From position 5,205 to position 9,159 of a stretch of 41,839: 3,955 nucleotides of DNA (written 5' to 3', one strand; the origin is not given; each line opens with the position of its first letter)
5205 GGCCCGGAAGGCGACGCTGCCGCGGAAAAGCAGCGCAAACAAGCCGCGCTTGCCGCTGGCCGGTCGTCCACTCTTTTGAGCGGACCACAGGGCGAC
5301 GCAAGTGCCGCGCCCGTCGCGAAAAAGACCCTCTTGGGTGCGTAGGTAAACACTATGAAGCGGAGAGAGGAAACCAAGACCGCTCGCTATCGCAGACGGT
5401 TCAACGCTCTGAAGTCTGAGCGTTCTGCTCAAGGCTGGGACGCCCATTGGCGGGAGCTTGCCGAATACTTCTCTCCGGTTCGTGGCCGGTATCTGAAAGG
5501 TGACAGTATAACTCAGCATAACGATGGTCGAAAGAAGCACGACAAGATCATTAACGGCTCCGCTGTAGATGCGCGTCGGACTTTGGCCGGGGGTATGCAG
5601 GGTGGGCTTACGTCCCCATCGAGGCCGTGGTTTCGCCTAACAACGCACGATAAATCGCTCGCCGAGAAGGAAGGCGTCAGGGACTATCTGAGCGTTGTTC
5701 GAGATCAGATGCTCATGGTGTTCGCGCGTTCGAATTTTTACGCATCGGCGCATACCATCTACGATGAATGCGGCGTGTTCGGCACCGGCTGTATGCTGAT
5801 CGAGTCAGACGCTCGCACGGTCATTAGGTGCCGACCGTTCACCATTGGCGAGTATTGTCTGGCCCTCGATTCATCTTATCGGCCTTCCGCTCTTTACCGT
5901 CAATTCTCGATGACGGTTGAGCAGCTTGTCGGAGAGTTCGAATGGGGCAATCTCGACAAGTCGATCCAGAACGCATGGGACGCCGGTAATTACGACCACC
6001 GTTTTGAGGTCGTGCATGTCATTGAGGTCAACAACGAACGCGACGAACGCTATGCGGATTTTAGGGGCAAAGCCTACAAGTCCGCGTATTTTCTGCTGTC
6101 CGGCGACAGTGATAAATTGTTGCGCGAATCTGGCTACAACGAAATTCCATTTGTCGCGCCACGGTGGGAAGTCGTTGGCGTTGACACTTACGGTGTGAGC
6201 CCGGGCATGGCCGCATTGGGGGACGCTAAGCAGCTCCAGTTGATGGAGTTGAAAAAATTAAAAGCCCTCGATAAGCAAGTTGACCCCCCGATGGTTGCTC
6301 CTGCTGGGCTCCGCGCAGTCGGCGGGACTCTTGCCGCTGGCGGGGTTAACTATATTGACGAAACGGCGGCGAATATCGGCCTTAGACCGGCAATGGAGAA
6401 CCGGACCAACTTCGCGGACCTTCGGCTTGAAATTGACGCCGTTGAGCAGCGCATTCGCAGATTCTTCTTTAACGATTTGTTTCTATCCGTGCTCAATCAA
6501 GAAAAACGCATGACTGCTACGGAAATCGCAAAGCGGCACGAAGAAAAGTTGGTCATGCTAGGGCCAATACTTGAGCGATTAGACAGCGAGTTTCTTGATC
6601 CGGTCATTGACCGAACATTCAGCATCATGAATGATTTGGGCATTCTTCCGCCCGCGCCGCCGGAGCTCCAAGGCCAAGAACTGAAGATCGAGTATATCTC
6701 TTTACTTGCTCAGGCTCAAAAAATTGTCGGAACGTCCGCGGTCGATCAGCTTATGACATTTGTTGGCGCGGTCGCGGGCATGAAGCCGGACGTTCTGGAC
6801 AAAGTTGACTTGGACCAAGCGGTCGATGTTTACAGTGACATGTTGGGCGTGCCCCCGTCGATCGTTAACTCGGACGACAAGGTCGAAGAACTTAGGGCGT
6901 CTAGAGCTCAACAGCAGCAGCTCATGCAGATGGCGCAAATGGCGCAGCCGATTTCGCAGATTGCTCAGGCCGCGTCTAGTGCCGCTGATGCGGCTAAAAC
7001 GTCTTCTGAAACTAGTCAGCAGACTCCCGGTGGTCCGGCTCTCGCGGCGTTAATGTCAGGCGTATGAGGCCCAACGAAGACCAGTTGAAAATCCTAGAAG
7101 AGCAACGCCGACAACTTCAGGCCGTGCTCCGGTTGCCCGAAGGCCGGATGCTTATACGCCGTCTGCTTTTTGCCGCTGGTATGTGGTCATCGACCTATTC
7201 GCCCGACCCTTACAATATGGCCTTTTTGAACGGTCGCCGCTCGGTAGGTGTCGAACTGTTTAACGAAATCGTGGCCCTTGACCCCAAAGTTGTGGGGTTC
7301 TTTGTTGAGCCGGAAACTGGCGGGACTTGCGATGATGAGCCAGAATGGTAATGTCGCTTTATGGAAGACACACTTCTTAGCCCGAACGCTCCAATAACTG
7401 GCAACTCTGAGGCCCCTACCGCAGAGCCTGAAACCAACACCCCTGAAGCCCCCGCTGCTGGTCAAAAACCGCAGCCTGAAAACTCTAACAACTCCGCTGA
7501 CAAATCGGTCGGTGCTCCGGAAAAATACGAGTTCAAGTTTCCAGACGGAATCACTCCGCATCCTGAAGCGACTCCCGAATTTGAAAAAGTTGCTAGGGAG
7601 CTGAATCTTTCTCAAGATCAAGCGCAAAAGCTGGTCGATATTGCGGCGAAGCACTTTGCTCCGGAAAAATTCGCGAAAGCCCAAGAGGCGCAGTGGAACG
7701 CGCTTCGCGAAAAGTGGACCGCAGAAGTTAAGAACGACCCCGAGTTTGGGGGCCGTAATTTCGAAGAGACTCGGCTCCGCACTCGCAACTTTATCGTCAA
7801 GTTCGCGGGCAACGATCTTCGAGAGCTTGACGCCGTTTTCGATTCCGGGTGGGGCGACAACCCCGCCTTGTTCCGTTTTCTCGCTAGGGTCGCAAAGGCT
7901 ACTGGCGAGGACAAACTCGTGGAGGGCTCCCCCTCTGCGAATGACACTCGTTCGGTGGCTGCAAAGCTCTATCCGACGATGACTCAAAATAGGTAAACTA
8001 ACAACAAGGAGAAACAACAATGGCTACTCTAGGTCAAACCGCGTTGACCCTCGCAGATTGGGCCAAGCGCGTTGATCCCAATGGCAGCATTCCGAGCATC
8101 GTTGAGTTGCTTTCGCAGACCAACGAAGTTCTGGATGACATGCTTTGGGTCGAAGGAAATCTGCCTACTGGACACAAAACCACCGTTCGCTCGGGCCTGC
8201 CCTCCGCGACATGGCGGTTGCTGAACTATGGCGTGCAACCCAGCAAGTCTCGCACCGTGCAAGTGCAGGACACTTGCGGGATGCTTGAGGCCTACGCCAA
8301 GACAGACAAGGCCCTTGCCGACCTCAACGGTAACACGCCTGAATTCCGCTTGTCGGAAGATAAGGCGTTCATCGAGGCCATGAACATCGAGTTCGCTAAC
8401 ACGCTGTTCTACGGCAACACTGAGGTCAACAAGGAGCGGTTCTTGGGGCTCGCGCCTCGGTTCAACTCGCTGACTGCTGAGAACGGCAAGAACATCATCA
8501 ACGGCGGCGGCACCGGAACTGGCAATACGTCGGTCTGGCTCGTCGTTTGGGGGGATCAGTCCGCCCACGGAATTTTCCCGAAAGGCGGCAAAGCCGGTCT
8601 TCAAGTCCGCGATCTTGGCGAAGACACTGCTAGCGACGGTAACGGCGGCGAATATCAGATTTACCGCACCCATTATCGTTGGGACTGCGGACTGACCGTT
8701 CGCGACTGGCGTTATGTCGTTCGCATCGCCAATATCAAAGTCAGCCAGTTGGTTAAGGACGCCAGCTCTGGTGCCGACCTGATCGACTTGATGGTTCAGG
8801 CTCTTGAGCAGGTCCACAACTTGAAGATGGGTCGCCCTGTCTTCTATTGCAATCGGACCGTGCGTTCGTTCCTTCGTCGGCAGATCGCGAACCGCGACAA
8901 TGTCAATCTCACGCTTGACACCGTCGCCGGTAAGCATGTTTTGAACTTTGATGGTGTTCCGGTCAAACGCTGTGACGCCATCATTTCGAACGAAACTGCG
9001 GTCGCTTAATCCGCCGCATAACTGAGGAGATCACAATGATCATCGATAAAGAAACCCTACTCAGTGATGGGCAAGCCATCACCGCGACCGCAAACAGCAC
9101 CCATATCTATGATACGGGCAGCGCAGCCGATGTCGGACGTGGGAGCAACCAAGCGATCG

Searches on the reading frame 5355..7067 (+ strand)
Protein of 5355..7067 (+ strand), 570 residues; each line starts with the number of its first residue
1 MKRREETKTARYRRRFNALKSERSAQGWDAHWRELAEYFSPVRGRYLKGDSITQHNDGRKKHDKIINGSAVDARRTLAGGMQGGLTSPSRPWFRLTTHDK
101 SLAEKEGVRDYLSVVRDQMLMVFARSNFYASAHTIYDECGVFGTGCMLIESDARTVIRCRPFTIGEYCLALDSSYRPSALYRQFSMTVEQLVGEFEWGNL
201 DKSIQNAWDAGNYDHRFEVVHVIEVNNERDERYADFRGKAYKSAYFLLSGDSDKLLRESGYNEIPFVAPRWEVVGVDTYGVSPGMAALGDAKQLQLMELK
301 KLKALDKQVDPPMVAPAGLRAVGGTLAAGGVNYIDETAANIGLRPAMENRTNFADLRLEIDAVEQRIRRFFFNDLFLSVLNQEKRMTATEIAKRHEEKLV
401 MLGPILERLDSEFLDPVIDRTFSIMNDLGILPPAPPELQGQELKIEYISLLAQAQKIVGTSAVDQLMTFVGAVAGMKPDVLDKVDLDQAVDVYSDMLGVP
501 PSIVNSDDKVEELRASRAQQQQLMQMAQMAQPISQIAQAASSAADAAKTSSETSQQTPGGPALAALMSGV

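Call 9: search_protein_families(library=phrogs, proteins=[window:5355-7067:+], max_evalue=0.00001)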
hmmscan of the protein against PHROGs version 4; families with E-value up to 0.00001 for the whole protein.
window:5355-7067:+ (570 aa): 4 families
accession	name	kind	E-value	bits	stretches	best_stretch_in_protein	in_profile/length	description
phrog_332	-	connector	7.7e-169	563.6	1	2-550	4-548/560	head-tail adaptor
phrog_21643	-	unknown function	1.7e-61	208.7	1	295-545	6-255/268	-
phrog_21528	-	unknown function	5.3e-45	154.6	1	13-230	7-220/224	-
phrog_449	-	connector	3.8e-26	92.6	1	8-542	4-514/520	head-tail adaptor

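Call 27: search_dna_similar(query=window:5355-7067:+, collection=phages, mode=protein, max_rows=15)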
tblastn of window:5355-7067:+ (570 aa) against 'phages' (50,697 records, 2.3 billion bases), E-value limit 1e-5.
Records with a match: 199; places in all: 200; records where one place covers at least 80% of the query: 190.
Best place of each record, by identity: <60% 199.
By first word of the organism name: Vibrio 45; Pelagibacter 23; Pseudomonas 16; Escherichia 15; Xanthomonas 15; Caudoviricetes 12; Salmonella 12; Acinetobacter 6; Liberibacter 6; Bordetella 5; and 21 more.
By host as written in the record: - 56; Candidatus Pelagibacter ubique HTCC1062 14; Vibrio cholerae 2095 9; Vibrio cholerae 7; Xanthomonas albilineans CFBP2523 6; Pseudomonas aeruginosa PA14 5; Escherichia coli O157:H7 4; Xanthomonas citri 4; and 65 more.
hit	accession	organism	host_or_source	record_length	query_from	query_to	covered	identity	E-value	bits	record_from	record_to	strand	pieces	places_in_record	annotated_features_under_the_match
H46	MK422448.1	Klebsiella phage ST512-KPC3phi13.3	Klebsiella pneumoniae ST512-KPC3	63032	5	517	90%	45.0%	5e-129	422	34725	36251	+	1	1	tail protein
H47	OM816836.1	Klebsiella phage vB_KpnP_BUCT711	Klebsiella pneumoniae BUCT711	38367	5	514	89%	45.0%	2e-128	421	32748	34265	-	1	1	tail protein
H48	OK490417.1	Klebsiella phage Kp4865-1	Klebsiella pneumoniae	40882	5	514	89%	45.0%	2e-128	421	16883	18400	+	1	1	record has no annotation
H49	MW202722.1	Caudoviricetes sp.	Manatee Spring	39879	15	510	87%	45.5%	3e-130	425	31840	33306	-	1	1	head to tail connecting protein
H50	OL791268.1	Phage zth2-2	-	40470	15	517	88%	44.6%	2e-133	435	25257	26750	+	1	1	record has no annotation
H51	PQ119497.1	Cobetia phage Carin1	Cobetia marina DSMZ4741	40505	6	513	89%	43.7%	2e-130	426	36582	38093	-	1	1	portal protein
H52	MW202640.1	Caudoviricetes sp.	Manatee Spring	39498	15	517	88%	43.7%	5e-127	416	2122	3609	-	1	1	head to tail connecting protein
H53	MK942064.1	Caulobacter phage Jess A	Caulobacter vibrioides CB15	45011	14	514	88%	43.8%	6e-110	367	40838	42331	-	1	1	head-tail connector protein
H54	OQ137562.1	Caulobacter phage RapA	Caulobacter vibrioides CB15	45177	14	514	88%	43.8%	6e-110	367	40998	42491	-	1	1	RapA_gp054c: head-to-tail connector protein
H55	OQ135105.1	Caulobacter phage BL94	Caulobacter vibrioides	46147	14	514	88%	43.8%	8e-110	367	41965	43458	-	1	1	BL94_gp051c: head-to-tail connector protein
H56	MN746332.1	Caulobacter phage SR18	Caulobacter vibrioides CB15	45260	8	514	89%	43.1%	1e-108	363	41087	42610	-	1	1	head to tail connecting protein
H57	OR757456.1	Salmonella phage VB_ST_SPNIS2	Salmonella enterica subsp. enterica ...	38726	6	517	90%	42.4%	1e-123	407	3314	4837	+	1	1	tail protein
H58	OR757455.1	Salmonella phage VB_ST_E15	Salmonella enterica subsp. enterica ...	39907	6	517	90%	42.4%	1e-123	407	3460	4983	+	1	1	tail protein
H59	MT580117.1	Salmonella phage 66FD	Salmonella enterica subsp. enterica ...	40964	6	517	90%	42.4%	1e-122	404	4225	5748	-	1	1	head-tail connector protein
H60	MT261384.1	Salmonella virus PAT1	Salmonella enterica subsp. enterica ...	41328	6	517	90%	42.4%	1e-122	404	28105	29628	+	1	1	head to tail connecting protein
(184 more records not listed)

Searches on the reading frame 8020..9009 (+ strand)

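Call 9: search_protein_families(library=phrogs, proteins=[window:8020-9009:+], max_evalue=0.00001)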
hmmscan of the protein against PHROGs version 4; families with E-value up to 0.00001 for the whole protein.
window:8020-9009:+ (329 aa): 1 family
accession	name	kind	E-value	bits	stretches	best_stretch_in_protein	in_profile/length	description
phrog_212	-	head and packaging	3.4e-97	326.5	1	5-246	2-300/301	major head protein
